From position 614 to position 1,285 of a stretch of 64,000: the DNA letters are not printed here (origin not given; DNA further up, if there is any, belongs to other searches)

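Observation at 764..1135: Unrecognised tandem-duplicated C-x4-C-x2-C-x4-C-QRY protein embedded in the hdr operon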

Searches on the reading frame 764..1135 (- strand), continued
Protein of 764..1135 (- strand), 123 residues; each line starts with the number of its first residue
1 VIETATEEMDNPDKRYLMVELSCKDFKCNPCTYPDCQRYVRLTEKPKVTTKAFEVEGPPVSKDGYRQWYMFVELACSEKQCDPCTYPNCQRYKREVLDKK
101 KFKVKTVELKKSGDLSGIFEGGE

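Call 26: search_protein_representatives(alignment_id=A2)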
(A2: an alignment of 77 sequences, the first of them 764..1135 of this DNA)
Query: 77 sequences, 133 profile positions. Proteins with E-value up to 0.001 (for the whole library): 28; up to 1e-10: 18; up to 1e-30: 4. The best 28 are listed.
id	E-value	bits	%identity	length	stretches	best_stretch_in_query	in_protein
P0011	4.4e-43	162.4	-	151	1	4-127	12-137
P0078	6.3e-43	161.9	-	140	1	8-130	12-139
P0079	1.8e-31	124.9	-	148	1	17-130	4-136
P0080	3.6e-31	123.9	-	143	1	15-128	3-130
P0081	5.9e-29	116.7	-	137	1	10-124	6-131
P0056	1.7e-20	89.4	-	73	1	65-131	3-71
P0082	6.3e-19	84.2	-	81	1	62-131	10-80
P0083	3.8e-18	81.7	-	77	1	71-123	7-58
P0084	5.1e-18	81.3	-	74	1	66-123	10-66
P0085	2.7e-17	79.0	-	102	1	50-131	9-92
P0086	3.8e-16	75.2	-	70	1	70-123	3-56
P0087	7.6e-15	71.0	-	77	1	65-131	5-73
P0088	1.6e-14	70.0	-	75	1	16-124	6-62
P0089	2.6e-14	69.3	-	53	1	79-124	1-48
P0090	1.1e-13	67.3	-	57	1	81-130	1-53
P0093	3.0e-11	59.4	-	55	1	71-114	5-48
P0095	4.5e-10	55.6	-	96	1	59-107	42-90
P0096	1.3e-09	54.1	-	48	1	71-108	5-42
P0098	5.5e-07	45.6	-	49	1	73-107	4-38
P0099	1.7e-06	44.1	-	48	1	73-112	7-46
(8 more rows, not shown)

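Call 28: search_protein_families(library=ncbifam, proteins=[L003:8573-9874:+, L003:9874-11835:+, L003:11835-12608:+], max_evalue=0.00001)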
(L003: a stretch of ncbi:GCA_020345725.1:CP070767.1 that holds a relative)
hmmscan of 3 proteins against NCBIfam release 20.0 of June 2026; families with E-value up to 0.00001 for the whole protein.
L003:8573-9874:+ (433 aa): 11 families
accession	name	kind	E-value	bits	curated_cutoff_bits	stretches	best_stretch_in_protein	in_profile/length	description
NF040770.1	hetero_SS_HdrA2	exception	1.1e-160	536.3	1100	1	2-430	139-563/777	CoB-CoM heterodisulfide reductase HdrA2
NF041778.1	hetero_SS_HdrA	equivalog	4.4e-111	372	1400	1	3-426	143-570/771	ferredoxin:CoB-CoM heterodisulfide reductase subunit HdrA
NF041891.1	hdrA_Methbact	equivalog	9e-106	354.8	1300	1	4-426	135-556/762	ferredoxin:CoB-CoM heterodisulfide reductase subunit HdrA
TIGR01372.1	soxA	subfamily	2.9e-07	28.7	1164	1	3-82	169-247/996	sarcosine oxidase subunit alpha family protein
TIGR01813.1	flavo_cyto_c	subfamily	5e-07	28.8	285.45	0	4-40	1-38/444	flavocytochrome c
TIGR03467.1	HpnE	equivalog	6.3e-07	29.1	283.05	1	5-42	1-38/430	hydroxysqualene dehydroxylase HpnE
NF005560.0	PRK07233.1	equivalog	1.9e-06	27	252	1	4-45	2-43/435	hypothetical protein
NF045637.1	carotdesatCrtDProt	equivalog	3e-06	26.1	580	1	5-46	1-42/485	1-hydroxycarotenoid 3,4-desaturase CrtD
TIGR01350.1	lipoamide_DH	equivalog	4.8e-06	25.5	408.8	0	3-39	2-37/461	dihydrolipoyl dehydrogenase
NF004789.0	PRK06134.1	subfamily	5.6e-06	25.2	747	1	3-42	13-52/581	FAD-dependent oxidoreductase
NF058655.1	CrtID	equivalog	7.7e-06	25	640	0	5-46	1-42/478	bifunctional phytoene desaturase/3,4-desaturase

L003:9874-11835:+ (653 aa): 38 families (the best 25 are shown)
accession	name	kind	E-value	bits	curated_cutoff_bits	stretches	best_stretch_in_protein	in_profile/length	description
NF040770.1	hetero_SS_HdrA2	exception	4.3e-158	527.8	1100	3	53-284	1-232/777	CoB-CoM heterodisulfide reductase HdrA2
NF041778.1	hetero_SS_HdrA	equivalog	2.1e-112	376.4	1400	3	53-284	7-239/771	ferredoxin:CoB-CoM heterodisulfide reductase subunit HdrA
NF041891.1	hdrA_Methbact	equivalog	4.6e-100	335.9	1300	3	53-282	2-228/762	ferredoxin:CoB-CoM heterodisulfide reductase subunit HdrA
NF009410.0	PRK12771.1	subfamily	5.8e-12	45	516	1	193-231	140-178/566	NAD(P)-binding protein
TIGR02179.1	PorD_KorD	subfamily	4.2e-10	39.6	60.05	1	581-635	22-76/78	2-oxoacid:acceptor oxidoreductase, delta subunit, pyruvate/2-ketoisovalerate family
TIGR01944.1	rnfB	subfamily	4.7e-10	39.3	68.7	1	545-640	76-169/190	RnfABCDGE type electron transport complex subunit B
TIGR02700.1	flavo_MJ0208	hypoth_equivalog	9.1e-10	38.2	251.35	1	549-632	111-195/234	dihydromethanopterin reductase (acceptor)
NF038196.1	ferrodoxin_EFR1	subfamily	1.1e-09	38.7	75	1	580-637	181-235/242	EFR1 family ferrodoxin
NF004943.0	PRK06292.2-1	equivalog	4.6e-09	35.6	432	0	188-228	4-40/456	dihydrolipoyl dehydrogenase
NF040684.1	PorD_Arch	equivalog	1.2e-08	34.9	120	1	582-634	30-82/85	pyruvate synthase subunit PorD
TIGR03467.1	HpnE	equivalog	3.1e-08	33.4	283.05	1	195-233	2-40/430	hydroxysqualene dehydroxylase HpnE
NF045599.1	bili_reduct_long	exception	4.6e-08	31.8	750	1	195-289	385-477/641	bilirubin reductase, long form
NF007202.0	PRK09623.1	equivalog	4.7e-08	33.3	166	1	578-635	45-102/105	3-methyl-2-oxobutanoate dehydrogenase subunit delta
TIGR01372.1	soxA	subfamily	7e-08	30.7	1164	1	160-263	141-239/996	sarcosine oxidase subunit alpha family protein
NF010590.0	PRK13984.1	equivalog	8.5e-08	30.8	946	0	192-248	289-346/611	putative oxidoreductase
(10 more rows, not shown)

L003:11835-12608:+ (257 aa): 3 families
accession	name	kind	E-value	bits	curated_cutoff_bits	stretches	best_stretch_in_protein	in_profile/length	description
NF040770.1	hetero_SS_HdrA2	exception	2.3e-55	188.1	1100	1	5-133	647-775/777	CoB-CoM heterodisulfide reductase HdrA2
NF045873.1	F420_non_VhuD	exception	1.4e-34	119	215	1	5-133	1-129/132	F420-non-reducing hydrogenase iron-sulfur subunit VhuD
NF041891.1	hdrA_Methbact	equivalog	2.4e-11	42.6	1300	1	5-128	643-760/762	ferredoxin:CoB-CoM heterodisulfide reductase subunit HdrA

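Call 34: search_protein_families(library=pfam, proteins=[L064:6483-7697:+, L064:8146-9063:+, L064:9008-9829:+, L064:10211-11455:-, L064:12204-13112:-, L063:6405-7631:+, L063:8025-8972:+, L063:8962-9759:+, L063:10198-11322:-, L063:11901-12674:+], max_evalue=0.0001)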
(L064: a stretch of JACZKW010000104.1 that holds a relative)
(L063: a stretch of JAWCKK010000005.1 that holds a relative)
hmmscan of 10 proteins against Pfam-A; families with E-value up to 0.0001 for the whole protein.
L064:6483-7697:+ (404 aa): 2 families
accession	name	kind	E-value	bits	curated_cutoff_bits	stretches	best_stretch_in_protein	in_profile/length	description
PF00266.25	Aminotran_5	-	2.5e-84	283.8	21.5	1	9-371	1-371/371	Aminotransferase class-V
PF01212.27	Beta_elim_lyase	-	2e-06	27.8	27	1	57-182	39-169/288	Beta-eliminating lyase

L064:8146-9063:+ (305 aa): 3 families
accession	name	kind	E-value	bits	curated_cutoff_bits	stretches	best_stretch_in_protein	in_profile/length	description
PF01180.27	DHO_dh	-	3.6e-75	253.3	27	1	4-285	2-291/291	Dihydroorotate dehydrogenase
PF01207.24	Dus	-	3.8e-11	43.1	20.4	1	99-187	60-156/311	Dihydrouridine synthase (Dus)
PF00977.27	His_biosynth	-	6.1e-05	23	23.6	0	223-281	62-119/228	Histidine biosynthesis protein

L064:9008-9829:+ (273 aa): 2 families
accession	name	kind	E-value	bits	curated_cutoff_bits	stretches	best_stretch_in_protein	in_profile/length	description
PF10418.14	DHODB_Fe-S_bind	-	1.6e-10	41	23.9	1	221-251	1-38/41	Iron-sulfur cluster binding domain of dihydroorotate dehydrogenase B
PF00175.26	NAD_binding_1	-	1.3e-06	29.4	22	1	114-204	2-106/109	Oxidoreductase NAD-binding domain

L064:10211-11455:- (414 aa): 2 families
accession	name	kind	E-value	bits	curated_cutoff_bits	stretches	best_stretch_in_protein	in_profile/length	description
PF00682.25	HMGL-like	-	1.9e-77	260.6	29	1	36-291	4-260/260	HMGL-like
PF22617.1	HCS_D2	-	3.2e-25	88.8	27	1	306-382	2-79/82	Homocitrate synthase post-HMGL domain-like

L064:12204-13112:- (302 aa): 0 families

L063:6405-7631:+ (408 aa): 3 families
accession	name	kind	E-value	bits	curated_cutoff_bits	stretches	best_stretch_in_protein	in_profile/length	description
PF00266.25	Aminotran_5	-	2.7e-87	293.6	21.5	1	4-366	1-371/371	Aminotransferase class-V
PF01212.27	Beta_elim_lyase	-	1.7e-07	31.3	27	1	63-178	48-170/288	Beta-eliminating lyase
PF01041.23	DegT_DnrJ_EryC1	-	4.3e-07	29.9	19.8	1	66-183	43-152/360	DegT/DnrJ/EryC1/StrS aminotransferase family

L063:8025-8972:+ (315 aa): 4 families
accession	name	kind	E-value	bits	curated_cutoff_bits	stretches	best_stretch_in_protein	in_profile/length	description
PF01180.27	DHO_dh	-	1.3e-65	222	27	1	18-297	4-291/291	Dihydroorotate dehydrogenase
PF01207.24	Dus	-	9.4e-09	35.2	20.4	1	111-198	60-155/311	Dihydrouridine synthase (Dus)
PF03060.21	NMO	-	2.6e-07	30.8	28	1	219-276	164-223/331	Nitronate monooxygenase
PF01070.24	FMN_dh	-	7.1e-06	25.7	24.9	0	245-308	270-343/350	FMN-dependent dehydrogenase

L063:8962-9759:+ (265 aa): 2 families
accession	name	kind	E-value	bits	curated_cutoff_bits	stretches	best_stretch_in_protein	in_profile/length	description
PF10418.14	DHODB_Fe-S_bind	-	8.2e-13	48.3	23.9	1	212-244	1-40/41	Iron-sulfur cluster binding domain of dihydroorotate dehydrogenase B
PF00175.26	NAD_binding_1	-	2.9e-08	34.7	22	1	103-197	1-108/109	Oxidoreductase NAD-binding domain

L063:10198-11322:- (374 aa): 2 families
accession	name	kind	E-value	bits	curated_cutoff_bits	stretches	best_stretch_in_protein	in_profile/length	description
PF00682.25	HMGL-like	-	3.2e-79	266.4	29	1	6-261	2-258/260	HMGL-like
PF22617.1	HCS_D2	-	1.8e-24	86.4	27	1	278-356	2-81/82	Homocitrate synthase post-HMGL domain-like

L063:11901-12674:+ (257 aa): 2 families
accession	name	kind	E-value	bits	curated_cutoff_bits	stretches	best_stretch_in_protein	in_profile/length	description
PF00899.27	ThiF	-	1.5e-78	263.7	28.1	1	12-245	1-237/238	ThiF family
PF03435.24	Sacchrp_dh_NADP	-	1.9e-05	25.4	25.1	0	34-142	1-88/129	Saccharopine dehydrogenase NADP binding domain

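Call 49: find_encoding_contigs(protein=P0096, flank=6000, max_places=3)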
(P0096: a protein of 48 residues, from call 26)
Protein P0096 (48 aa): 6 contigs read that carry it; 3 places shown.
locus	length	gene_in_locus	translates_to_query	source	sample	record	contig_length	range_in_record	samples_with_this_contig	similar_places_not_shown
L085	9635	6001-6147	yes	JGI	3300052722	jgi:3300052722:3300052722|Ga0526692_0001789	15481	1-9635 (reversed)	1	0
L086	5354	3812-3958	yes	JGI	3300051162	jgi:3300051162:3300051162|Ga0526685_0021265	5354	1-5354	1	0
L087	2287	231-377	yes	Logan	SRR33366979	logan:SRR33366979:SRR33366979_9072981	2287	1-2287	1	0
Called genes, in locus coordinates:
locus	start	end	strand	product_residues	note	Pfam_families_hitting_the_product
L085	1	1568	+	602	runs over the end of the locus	PF02730:AFOR_N, PF01314:AFOR_C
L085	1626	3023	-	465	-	PF00202:Aminotran_3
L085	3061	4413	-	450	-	PF00202:Aminotran_3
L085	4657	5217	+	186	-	-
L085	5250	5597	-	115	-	-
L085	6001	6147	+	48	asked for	-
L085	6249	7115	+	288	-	PF22025:ThiI_fer, PF02926:THUMP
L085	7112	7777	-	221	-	PF00827:Ribosomal_L15e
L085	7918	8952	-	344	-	PF04371:PAD_porph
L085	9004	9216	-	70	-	-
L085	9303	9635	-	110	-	?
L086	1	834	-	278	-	?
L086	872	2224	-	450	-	PF00202:Aminotran_3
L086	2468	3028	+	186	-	-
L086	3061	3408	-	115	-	-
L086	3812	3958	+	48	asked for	-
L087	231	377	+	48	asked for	-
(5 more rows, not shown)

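Call 50: find_encoding_contigs(protein=P0098, flank=6000, max_places=3)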
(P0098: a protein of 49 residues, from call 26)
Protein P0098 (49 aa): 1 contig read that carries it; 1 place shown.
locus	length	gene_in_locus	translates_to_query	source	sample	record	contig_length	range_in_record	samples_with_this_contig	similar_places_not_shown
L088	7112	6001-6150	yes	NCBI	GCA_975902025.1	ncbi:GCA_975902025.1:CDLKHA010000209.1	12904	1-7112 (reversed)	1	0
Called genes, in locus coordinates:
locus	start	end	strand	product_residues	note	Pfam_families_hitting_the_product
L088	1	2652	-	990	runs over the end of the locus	PF00072:Response_reg (faint), PF01326:PPDK_N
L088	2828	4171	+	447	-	PF02812:ELFV_dehydrog_N, PF00208:ELFV_dehydrog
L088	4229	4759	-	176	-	-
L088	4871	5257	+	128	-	-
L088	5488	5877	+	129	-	PF01592:NifU_N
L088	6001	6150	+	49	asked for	-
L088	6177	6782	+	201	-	PF00037:Fer4 (faint), PF12838:Fer4_7 (faint), PF13183:Fer4_8, PF13237:Fer4_10 (weak), PF13187:Fer4_9, PF13534:Fer4_17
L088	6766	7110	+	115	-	?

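Call 51: find_encoding_contigs(protein=P0095, flank=6000, max_places=3)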
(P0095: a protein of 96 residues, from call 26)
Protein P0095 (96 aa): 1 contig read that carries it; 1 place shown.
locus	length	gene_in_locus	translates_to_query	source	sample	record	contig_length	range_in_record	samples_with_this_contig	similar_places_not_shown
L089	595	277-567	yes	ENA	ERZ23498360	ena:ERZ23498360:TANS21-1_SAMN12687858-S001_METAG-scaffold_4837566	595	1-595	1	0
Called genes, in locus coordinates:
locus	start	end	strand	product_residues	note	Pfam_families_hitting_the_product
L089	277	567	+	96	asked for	-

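Call 52: find_encoding_contigs(protein=P0099, flank=6000, max_places=3)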
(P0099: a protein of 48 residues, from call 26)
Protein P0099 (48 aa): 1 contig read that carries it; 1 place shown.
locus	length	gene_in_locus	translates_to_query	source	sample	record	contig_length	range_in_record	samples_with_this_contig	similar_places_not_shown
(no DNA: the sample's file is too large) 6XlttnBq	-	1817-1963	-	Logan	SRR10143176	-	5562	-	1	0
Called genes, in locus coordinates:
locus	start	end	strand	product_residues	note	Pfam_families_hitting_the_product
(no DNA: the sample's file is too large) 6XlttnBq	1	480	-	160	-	?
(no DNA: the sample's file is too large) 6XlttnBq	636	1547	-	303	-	PF23023:Anti-Pycsar_Apyc1, PF00753:Lactamase_B, PF12706:Lactamase_B_2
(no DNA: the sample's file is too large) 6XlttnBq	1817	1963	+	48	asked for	-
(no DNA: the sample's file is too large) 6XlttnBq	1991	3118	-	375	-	PF00083:Sugar_tr (weak), PF07690:MFS_1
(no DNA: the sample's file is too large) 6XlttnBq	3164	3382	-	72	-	-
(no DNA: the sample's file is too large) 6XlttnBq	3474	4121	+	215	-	PF00834:Ribul_P_3_epim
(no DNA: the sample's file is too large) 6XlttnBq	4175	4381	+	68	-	-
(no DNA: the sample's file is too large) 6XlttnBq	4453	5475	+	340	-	PF00752:XPG_N, PF00867:XPG_I, PF01367:5_3_exonuc (weak)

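Call 56: search_protein_families(library=pfam, proteins=[L046:5461-7356:+, L046:7420-7914:+, L046:8084-9178:-, L046:9249-9611:-, L046:10447-11040:+, L046:11297-12100:+, L046:12090-13427:-, L046:13562-16081:+, L088:6177-6782:+], max_evalue=0.001)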
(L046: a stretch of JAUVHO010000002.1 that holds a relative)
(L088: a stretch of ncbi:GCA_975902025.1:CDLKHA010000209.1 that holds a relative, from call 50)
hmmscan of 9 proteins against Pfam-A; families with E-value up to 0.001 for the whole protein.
L046:5461-7356:+ (631 aa): 3 families
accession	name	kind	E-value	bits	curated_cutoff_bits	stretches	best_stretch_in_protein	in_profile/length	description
PF02784.22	Orn_Arg_deC_N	-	6.7e-36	124.4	23.4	1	81-343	11-247/247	Pyridoxal-dependent decarboxylase, pyridoxal binding domain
PF17810.6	Arg_decarb_HB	-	2.5e-16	60.2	23.3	1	369-449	2-83/84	Arginine decarboxylase helical bundle domain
PF17944.6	Arg_decarbox_C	-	2.7e-08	34.6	23.3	1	576-629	1-51/51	Arginine decarboxylase C-terminal helical extension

L046:7420-7914:+ (164 aa): 1 family
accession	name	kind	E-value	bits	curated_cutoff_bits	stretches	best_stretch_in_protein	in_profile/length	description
PF00565.23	SNase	-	4.5e-12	46.8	21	1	71-150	1-83/107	Staphylococcal nuclease homologue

L046:8084-9178:- (364 aa): 1 family
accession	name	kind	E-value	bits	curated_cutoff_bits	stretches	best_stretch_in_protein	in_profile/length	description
PF01872.23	RibD_C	-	5.3e-18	66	24.1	1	3-218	1-195/197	RibD C-terminal domain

L046:9249-9611:- (120 aa): 0 families

L046:10447-11040:+ (197 aa): 3 families
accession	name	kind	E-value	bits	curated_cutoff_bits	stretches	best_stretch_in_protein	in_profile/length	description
PF09346.15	SMI1_KNR4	-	2.4e-07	31.8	25.4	1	47-173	1-123/125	SMI1 / KNR4 family (SUKH-1)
PF14568.11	SUKH_6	-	7.9e-06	26.8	27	1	52-173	3-119/119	SMI1-KNR4 cell-wall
PF14567.11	SUKH_5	-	0.00021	21.5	27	1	48-79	22-53/142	SMI1-KNR4 cell-wall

L046:11297-12100:+ (267 aa): 0 families

L046:12090-13427:- (445 aa): 3 families
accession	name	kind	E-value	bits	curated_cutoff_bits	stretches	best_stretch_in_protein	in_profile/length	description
PF12706.13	Lactamase_B_2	-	4.5e-11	43.2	27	1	87-189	30-147/200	Beta-lactamase superfamily domain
PF07521.17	RMMBL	-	2.6e-06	27.7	21.6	1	391-426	9-45/63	Zn-dependent metallo-hydrolase RNA specificity domain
PF13483.12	Lactamase_B_3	-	0.00025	21.5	24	0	78-193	27-119/160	Beta-lactamase superfamily domain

L046:13562-16081:+ (839 aa): 1 family
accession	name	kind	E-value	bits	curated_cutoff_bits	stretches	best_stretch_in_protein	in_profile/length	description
PF07705.17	CARDB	-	9.9e-08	32.6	22.7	1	561-665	2-98/101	CARDB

L088:6177-6782:+ (201 aa): 6 families
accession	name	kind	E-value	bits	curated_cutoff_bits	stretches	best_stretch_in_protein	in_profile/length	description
PF13183.11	Fer4_8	-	8.7e-10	39.4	27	1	31-92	2-68/68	4Fe-4S dicluster domain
PF13187.11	Fer4_9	-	4.6e-09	36.6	27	1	34-91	2-50/52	4Fe-4S dicluster domain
PF13534.11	Fer4_17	-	6.6e-08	33.4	22.2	1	34-93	2-61/61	4Fe-4S dicluster domain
PF13237.11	Fer4_10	-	2.7e-07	30.8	25.5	1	31-89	6-53/53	4Fe-4S dicluster domain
PF00037.32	Fer4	-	6.8e-06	26.1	21.1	1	32-48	6-22/24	4Fe-4S binding domain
PF12838.12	Fer4_7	-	2e-05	25.4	27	1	34-92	2-52/52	4Fe-4S dicluster domain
